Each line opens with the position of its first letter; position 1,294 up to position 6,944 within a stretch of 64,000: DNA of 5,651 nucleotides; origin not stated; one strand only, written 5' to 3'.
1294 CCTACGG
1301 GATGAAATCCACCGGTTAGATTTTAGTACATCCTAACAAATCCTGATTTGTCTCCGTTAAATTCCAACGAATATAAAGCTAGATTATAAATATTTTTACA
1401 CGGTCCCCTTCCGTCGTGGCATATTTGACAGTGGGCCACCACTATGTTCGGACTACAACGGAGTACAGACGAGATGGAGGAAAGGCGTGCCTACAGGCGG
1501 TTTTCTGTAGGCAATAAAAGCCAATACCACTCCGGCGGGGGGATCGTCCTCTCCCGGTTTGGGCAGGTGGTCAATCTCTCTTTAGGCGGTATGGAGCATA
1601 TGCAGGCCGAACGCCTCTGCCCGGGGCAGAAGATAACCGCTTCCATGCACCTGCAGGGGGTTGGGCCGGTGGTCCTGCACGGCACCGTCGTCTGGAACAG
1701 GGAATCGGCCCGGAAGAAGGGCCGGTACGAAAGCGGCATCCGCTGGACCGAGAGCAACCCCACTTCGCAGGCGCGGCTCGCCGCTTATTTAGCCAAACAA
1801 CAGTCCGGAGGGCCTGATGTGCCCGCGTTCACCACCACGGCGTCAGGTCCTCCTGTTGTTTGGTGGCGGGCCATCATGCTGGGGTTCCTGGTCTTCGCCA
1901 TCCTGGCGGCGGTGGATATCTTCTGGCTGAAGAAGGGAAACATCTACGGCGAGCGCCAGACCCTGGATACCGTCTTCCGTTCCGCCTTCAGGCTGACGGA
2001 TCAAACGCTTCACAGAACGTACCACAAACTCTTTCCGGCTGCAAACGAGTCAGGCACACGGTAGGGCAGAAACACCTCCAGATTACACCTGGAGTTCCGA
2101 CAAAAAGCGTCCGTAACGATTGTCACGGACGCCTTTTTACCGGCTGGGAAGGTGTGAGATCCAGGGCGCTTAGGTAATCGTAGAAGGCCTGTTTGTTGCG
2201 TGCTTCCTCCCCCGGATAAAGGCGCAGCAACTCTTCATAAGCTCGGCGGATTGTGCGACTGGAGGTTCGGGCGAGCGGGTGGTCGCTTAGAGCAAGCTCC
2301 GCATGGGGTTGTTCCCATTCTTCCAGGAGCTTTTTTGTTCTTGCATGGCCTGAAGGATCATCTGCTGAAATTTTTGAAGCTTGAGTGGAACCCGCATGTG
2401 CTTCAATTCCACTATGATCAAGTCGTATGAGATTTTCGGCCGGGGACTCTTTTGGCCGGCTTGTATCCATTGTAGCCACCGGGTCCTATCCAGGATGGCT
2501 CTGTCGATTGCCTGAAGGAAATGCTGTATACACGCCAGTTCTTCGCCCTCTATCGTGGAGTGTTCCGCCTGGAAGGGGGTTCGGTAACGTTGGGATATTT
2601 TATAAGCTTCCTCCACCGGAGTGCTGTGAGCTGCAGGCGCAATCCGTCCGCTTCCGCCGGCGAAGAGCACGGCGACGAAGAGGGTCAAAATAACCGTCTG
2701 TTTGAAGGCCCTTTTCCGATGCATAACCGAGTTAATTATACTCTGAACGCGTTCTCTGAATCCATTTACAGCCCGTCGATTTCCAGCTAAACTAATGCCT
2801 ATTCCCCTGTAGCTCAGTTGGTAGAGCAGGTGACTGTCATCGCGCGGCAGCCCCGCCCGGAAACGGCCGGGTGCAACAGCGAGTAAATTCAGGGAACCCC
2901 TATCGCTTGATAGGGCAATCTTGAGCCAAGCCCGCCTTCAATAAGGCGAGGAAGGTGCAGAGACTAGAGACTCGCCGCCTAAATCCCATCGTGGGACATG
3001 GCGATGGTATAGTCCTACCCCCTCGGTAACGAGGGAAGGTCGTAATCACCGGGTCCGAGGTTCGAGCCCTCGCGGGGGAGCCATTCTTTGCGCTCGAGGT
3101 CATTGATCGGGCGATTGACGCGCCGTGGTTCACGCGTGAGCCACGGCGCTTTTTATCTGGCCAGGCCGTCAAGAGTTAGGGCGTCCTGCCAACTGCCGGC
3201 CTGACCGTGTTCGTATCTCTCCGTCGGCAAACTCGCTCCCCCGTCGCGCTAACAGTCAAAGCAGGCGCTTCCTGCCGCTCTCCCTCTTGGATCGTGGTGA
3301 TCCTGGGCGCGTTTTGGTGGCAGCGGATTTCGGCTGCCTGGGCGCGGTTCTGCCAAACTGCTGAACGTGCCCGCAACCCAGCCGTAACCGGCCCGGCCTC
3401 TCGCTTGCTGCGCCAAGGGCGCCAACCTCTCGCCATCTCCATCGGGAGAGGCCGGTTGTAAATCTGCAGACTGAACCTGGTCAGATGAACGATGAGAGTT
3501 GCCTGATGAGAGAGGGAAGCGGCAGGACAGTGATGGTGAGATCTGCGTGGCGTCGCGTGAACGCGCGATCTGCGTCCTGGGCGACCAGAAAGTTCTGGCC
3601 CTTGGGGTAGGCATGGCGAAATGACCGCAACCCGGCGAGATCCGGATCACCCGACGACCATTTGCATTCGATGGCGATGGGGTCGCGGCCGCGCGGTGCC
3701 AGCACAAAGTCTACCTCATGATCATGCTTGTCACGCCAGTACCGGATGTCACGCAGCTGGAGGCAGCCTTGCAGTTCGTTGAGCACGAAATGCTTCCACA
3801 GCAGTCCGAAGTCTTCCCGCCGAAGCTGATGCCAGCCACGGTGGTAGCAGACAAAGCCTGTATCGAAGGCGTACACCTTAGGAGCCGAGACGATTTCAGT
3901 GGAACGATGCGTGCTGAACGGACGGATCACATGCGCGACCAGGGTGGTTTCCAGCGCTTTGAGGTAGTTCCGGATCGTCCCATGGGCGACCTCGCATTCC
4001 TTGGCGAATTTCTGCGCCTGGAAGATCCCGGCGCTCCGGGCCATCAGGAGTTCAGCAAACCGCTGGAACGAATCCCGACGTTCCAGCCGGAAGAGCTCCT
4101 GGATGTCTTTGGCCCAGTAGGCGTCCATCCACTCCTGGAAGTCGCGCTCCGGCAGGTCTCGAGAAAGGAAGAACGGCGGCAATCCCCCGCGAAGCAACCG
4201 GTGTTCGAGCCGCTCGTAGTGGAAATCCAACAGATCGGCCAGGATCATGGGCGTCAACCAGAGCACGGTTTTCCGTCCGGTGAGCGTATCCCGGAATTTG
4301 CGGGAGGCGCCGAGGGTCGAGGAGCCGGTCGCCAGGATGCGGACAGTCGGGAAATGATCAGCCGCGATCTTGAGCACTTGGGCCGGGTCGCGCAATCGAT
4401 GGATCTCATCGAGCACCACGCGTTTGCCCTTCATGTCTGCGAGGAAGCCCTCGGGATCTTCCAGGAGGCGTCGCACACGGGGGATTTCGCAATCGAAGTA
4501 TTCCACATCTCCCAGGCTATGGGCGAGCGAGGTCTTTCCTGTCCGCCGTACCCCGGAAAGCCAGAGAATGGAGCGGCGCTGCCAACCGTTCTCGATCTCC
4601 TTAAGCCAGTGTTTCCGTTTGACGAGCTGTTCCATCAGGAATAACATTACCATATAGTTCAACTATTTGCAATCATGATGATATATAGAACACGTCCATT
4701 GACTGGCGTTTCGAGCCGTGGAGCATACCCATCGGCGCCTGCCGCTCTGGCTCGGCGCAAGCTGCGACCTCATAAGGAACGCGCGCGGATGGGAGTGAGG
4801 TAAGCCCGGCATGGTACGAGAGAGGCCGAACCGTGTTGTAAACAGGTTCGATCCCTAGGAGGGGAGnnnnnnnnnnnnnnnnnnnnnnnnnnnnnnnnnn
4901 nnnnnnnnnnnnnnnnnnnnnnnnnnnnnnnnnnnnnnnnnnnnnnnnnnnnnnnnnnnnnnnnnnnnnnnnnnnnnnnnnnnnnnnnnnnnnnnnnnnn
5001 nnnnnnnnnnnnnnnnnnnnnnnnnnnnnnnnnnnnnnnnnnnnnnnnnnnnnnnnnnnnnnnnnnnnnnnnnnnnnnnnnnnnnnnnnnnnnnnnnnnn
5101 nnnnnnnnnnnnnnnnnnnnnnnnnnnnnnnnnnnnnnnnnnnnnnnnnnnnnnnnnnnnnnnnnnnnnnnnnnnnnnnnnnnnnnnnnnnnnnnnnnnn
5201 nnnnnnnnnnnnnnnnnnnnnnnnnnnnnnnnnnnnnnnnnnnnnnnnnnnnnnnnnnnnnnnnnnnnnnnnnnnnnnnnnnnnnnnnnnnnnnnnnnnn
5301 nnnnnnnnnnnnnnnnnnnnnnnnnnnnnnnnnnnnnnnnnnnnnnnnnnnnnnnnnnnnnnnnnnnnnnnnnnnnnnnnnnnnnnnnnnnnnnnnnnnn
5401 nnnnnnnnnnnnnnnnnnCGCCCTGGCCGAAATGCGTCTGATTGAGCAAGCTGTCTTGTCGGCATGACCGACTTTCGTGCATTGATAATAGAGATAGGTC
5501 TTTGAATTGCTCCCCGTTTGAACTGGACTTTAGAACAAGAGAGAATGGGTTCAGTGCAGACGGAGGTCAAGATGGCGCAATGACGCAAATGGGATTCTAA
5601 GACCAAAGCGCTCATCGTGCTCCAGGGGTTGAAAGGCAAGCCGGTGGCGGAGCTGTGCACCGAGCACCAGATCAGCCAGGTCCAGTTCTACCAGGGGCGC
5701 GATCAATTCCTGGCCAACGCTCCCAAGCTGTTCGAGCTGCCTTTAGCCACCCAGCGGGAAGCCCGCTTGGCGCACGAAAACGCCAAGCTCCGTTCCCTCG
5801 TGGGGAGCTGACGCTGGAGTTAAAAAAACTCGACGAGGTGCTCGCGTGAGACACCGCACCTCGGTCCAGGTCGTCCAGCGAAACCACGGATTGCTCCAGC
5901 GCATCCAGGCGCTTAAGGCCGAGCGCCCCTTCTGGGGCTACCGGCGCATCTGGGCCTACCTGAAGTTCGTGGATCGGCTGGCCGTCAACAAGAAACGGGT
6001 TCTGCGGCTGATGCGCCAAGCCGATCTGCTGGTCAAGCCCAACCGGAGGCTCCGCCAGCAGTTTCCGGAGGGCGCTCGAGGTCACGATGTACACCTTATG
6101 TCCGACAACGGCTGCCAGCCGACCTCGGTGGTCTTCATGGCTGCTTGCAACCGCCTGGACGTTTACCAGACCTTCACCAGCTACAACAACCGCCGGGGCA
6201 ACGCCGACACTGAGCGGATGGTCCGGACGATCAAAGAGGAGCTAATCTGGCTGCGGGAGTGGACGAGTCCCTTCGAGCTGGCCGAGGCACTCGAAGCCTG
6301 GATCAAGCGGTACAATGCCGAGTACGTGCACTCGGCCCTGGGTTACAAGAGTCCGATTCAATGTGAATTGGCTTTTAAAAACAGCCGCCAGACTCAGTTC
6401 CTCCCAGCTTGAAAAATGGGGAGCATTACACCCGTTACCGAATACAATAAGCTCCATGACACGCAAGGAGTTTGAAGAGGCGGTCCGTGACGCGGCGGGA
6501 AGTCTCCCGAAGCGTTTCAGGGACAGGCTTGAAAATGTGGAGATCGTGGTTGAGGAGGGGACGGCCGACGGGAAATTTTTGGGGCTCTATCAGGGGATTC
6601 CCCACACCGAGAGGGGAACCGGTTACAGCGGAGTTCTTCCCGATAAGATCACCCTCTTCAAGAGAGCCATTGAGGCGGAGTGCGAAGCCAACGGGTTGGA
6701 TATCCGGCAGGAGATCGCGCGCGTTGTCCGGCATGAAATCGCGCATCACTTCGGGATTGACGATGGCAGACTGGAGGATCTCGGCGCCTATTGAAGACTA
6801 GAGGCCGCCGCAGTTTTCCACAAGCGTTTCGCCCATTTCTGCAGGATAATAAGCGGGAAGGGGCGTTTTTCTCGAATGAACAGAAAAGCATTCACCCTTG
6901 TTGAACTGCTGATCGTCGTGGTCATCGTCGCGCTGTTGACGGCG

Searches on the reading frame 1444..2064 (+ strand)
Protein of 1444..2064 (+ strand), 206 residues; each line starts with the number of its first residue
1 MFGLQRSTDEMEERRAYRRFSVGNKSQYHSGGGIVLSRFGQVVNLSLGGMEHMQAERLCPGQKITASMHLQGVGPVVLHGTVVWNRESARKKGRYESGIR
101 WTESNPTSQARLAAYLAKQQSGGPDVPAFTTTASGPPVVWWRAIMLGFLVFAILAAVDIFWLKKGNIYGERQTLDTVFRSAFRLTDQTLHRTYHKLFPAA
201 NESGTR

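Call 16: find_encoding_contigs(protein=window:1444-2064:+, flank=10000, max_places=6)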
Protein window:1444-2064:+ (206 aa): no gene with exactly this product is on record in the collection.

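Call 17: search_protein_families(library=pfam, proteins=[window:1444-2064:+])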
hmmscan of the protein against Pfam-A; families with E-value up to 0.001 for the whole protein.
window:1444-2064:+ (206 aa): 1 family
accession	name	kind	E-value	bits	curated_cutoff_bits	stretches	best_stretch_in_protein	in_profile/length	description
PF07238.19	PilZ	-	4.3e-09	37.1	22.5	1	13-117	1-101/102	PilZ domain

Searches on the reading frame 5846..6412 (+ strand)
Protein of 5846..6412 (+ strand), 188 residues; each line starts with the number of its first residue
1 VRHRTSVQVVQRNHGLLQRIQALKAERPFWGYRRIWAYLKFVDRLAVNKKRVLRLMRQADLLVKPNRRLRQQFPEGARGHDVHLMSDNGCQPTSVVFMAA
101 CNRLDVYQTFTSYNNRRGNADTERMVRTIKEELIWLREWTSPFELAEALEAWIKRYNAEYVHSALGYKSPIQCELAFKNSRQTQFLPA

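Call 17: search_protein_families(library=pfam, proteins=[window:5846-6412:+])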
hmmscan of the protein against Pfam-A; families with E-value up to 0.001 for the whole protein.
window:5846-6412:+ (188 aa): 2 families
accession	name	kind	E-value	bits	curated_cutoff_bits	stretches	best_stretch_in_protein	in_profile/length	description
PF13276.12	HTH_21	-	2.2e-12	47.4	28.1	1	16-68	6-59/60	HTH-like domain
PF13683.12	rve_3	-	1.5e-10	41.1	26.5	1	115-170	12-67/67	Integrase core domain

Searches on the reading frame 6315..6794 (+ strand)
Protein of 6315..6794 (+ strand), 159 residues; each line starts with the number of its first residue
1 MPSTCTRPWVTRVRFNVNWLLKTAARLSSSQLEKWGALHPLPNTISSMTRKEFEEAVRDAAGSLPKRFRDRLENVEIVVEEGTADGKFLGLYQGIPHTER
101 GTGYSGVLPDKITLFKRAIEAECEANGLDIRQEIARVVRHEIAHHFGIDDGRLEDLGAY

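Call 17: search_protein_families(library=pfam, proteins=[window:6315-6794:+])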
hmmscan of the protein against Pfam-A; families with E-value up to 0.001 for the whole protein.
window:6315-6794:+ (159 aa): 1 family
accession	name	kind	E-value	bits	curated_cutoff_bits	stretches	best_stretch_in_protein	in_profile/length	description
PF06262.17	Zincin_1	-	9.3e-23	80.5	22.4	1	73-157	2-96/97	Zincin-like metallopeptidase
